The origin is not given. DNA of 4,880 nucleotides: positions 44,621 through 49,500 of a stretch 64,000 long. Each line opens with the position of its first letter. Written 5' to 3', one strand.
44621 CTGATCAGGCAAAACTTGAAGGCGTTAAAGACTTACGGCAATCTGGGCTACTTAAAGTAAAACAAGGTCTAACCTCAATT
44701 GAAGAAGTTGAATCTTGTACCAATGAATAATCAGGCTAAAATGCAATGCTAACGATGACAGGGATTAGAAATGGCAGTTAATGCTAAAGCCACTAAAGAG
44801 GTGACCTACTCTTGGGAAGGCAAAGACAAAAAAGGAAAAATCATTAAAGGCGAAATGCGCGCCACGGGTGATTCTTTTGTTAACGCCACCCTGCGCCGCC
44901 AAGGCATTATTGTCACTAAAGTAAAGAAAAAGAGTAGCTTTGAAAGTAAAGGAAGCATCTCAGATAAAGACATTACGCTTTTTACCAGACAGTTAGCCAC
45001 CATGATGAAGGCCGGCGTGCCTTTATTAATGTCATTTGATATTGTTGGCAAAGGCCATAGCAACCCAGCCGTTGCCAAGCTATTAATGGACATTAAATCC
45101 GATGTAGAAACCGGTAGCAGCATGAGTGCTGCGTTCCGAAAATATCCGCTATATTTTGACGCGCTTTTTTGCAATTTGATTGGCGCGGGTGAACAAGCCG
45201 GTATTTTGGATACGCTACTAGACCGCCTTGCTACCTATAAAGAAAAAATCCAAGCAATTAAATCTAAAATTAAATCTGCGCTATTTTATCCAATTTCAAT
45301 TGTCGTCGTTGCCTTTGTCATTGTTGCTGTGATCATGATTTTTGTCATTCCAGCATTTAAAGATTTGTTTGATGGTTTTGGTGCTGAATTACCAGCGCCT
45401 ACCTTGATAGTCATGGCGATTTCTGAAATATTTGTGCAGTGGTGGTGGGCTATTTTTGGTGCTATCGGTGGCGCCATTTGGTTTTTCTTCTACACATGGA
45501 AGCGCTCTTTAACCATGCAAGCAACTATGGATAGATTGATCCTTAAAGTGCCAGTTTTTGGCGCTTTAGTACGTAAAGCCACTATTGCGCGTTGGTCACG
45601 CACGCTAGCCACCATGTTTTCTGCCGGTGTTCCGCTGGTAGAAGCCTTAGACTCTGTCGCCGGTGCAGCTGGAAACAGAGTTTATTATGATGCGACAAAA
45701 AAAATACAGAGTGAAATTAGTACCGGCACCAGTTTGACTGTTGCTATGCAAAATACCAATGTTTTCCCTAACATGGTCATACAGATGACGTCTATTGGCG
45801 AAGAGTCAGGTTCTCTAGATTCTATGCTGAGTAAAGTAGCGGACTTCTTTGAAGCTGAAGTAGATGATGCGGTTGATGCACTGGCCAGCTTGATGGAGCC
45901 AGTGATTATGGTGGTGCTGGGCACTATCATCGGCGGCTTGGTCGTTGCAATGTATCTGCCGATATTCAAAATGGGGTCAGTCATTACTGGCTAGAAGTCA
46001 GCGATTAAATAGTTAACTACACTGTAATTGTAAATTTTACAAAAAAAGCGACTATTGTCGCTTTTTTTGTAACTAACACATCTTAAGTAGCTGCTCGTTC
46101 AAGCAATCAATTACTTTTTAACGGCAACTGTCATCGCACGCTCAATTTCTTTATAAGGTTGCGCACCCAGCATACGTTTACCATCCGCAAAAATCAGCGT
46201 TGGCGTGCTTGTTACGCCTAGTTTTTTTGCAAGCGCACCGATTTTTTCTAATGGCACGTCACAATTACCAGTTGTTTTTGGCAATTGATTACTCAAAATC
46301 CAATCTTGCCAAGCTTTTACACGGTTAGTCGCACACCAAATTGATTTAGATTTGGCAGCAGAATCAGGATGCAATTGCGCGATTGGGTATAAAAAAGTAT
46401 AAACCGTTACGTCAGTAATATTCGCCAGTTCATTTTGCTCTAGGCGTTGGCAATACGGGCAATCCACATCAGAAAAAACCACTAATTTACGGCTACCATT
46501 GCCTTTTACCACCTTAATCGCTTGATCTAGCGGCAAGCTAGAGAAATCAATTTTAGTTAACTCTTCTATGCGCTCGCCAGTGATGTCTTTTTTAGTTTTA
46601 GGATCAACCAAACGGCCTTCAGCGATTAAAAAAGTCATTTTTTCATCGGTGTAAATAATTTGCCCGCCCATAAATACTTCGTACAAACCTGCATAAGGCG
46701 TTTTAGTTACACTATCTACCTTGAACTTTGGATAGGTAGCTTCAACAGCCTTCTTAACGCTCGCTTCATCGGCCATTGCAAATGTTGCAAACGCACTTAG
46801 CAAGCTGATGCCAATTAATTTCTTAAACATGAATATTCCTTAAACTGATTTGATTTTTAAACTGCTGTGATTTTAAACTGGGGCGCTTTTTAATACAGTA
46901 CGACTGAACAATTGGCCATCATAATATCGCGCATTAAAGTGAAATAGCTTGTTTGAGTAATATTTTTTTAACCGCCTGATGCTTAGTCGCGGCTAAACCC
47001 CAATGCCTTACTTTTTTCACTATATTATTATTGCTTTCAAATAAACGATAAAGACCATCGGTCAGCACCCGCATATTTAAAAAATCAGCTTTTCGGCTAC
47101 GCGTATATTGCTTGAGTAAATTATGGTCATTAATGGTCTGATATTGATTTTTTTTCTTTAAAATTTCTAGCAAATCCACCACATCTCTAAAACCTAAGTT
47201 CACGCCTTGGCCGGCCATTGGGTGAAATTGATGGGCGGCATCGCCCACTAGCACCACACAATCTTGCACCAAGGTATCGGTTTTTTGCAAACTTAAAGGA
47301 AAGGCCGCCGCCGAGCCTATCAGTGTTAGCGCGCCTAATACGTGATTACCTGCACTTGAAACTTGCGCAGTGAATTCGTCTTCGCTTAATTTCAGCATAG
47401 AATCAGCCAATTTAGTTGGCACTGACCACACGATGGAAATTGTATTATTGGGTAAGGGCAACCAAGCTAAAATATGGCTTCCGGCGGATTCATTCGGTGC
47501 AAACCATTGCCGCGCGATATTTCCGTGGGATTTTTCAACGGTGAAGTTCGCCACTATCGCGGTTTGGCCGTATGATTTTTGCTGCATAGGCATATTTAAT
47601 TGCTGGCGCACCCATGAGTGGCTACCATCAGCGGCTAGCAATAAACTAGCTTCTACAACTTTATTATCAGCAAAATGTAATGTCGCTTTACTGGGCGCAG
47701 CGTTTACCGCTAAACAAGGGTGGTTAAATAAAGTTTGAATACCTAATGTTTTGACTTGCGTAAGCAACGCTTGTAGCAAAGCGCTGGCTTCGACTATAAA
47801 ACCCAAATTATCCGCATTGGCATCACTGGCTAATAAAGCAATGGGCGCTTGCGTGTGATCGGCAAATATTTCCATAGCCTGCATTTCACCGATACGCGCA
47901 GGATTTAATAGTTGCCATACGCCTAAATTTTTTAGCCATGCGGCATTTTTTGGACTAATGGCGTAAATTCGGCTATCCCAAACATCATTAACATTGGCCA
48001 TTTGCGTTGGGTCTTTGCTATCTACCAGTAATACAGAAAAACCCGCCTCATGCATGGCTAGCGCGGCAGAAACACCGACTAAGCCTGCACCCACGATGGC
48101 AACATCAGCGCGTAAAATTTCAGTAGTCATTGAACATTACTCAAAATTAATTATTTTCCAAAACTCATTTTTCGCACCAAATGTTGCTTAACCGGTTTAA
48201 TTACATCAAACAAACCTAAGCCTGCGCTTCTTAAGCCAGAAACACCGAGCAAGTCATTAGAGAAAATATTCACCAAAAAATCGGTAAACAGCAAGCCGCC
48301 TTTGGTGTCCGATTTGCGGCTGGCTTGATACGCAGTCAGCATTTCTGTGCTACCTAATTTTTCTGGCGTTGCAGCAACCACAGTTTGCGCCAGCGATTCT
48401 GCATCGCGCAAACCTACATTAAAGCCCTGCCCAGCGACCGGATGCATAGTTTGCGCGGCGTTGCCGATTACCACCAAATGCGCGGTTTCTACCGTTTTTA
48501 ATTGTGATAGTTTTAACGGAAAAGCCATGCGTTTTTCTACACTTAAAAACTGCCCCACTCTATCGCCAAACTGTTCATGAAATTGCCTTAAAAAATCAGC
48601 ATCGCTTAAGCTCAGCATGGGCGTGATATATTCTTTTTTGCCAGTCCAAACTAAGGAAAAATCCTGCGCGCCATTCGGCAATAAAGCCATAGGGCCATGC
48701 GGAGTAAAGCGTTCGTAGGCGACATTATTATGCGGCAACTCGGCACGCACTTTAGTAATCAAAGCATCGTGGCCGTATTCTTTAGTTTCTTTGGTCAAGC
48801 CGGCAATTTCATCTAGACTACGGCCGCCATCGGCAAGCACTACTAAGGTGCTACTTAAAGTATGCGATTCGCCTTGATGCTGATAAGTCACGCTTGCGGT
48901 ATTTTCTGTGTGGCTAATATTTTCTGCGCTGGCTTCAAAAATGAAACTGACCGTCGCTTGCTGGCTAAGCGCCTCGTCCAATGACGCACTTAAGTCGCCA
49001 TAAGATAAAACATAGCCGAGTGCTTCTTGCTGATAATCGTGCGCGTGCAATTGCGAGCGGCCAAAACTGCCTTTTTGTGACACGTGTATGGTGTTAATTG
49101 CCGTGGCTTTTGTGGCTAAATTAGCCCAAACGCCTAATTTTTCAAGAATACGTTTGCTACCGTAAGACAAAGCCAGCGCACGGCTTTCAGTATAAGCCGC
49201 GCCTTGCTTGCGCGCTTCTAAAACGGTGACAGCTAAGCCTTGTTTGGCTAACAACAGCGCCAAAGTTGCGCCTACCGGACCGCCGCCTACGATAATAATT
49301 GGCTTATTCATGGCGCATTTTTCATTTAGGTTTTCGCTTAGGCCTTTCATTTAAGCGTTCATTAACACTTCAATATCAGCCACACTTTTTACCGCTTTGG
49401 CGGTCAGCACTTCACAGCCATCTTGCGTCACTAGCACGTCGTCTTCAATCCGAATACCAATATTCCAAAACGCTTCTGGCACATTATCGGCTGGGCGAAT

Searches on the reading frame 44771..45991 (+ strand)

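Call 60: search_protein_families(library=pfam, proteins=[window:44771-45991:+], max_evalue=0.00001)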
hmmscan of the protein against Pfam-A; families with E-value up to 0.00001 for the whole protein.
window:44771-45991:+ (407 aa): 1 family
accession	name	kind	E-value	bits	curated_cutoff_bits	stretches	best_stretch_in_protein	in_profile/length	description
PF00482.28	T2SSF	-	6.3e-70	233.4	25.2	2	71-194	1-125/125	Type II secretion system (T2SS), protein F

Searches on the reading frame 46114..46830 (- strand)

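Call 59: search_protein_families(library=pfam, proteins=[window:46114-46830:-], max_evalue=0.00001)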
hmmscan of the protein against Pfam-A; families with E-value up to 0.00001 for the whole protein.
window:46114-46830:- (239 aa): 3 families
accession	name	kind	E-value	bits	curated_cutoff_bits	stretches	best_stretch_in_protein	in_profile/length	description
PF13098.12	Thioredoxin_2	-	2.5e-27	95.7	27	1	108-232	1-103/104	Thioredoxin-like domain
PF10411.14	DsbC_N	-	1.4e-21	76.3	25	1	17-84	2-69/70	Disulfide bond isomerase protein N-terminal domain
PF13462.12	Thioredoxin_4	-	2.6e-06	28.2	23.2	0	113-135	14-36/165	Thioredoxin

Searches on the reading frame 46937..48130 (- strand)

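Call 60: search_protein_families(library=pfam, proteins=[window:46937-48130:-], max_evalue=0.00001)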
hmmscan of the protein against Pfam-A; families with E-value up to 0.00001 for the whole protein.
window:46937-48130:- (398 aa): 5 families
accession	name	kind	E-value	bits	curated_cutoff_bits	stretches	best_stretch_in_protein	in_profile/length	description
PF01494.25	FAD_binding_3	-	6.2e-32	111.6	22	1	8-348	2-340/349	FAD binding domain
PF08491.16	SE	-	5.7e-10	39.2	20.1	1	288-376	128-217/276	Squalene epoxidase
PF01266.30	DAO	-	6.7e-10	39.4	27.9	1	9-42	1-35/353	FAD dependent oxidoreductase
PF00890.30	FAD_binding_2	-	1.9e-06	27.8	20.4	0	9-44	1-36/414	FAD binding domain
PF03486.20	HI0933_like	-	7.9e-06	25.9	50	0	9-40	2-33/244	HI0933-like protein Rossmann domain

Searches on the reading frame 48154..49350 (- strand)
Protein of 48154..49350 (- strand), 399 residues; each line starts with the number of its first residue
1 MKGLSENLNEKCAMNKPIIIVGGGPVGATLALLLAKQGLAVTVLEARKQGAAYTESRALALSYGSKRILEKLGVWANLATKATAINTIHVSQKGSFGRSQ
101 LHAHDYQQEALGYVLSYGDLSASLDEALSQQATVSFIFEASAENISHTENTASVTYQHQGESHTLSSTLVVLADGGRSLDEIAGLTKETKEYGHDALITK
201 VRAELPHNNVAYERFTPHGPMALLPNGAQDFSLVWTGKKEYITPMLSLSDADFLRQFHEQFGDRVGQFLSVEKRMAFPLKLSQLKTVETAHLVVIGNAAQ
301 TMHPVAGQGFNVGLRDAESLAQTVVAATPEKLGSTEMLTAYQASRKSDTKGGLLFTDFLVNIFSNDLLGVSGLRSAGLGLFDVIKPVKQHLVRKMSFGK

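Call 60: search_protein_families(library=pfam, proteins=[window:48154-49350:-], max_evalue=0.00001)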
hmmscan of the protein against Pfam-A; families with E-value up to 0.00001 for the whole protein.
window:48154-49350:- (399 aa): 5 families
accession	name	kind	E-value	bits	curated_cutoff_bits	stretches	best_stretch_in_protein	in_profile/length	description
PF01494.25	FAD_binding_3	-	1.5e-33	116.9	22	1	17-346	3-339/349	FAD binding domain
PF07992.20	Pyr_redox_2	-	1.5e-08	34.8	26.1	1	15-87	142-211/291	Pyridine nucleotide-disulphide oxidoreductase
PF01266.30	DAO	-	2.4e-08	34.4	27.9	1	18-71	2-56/353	FAD dependent oxidoreductase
PF05834.18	Lycopene_cycl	-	1.8e-07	31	23.4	0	18-177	2-142/380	Lycopene cyclase protein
PF13450.12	NAD_binding_8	-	6.3e-06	26.8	21.9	0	20-49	1-30/68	NAD(P)-binding Rossmann-like domain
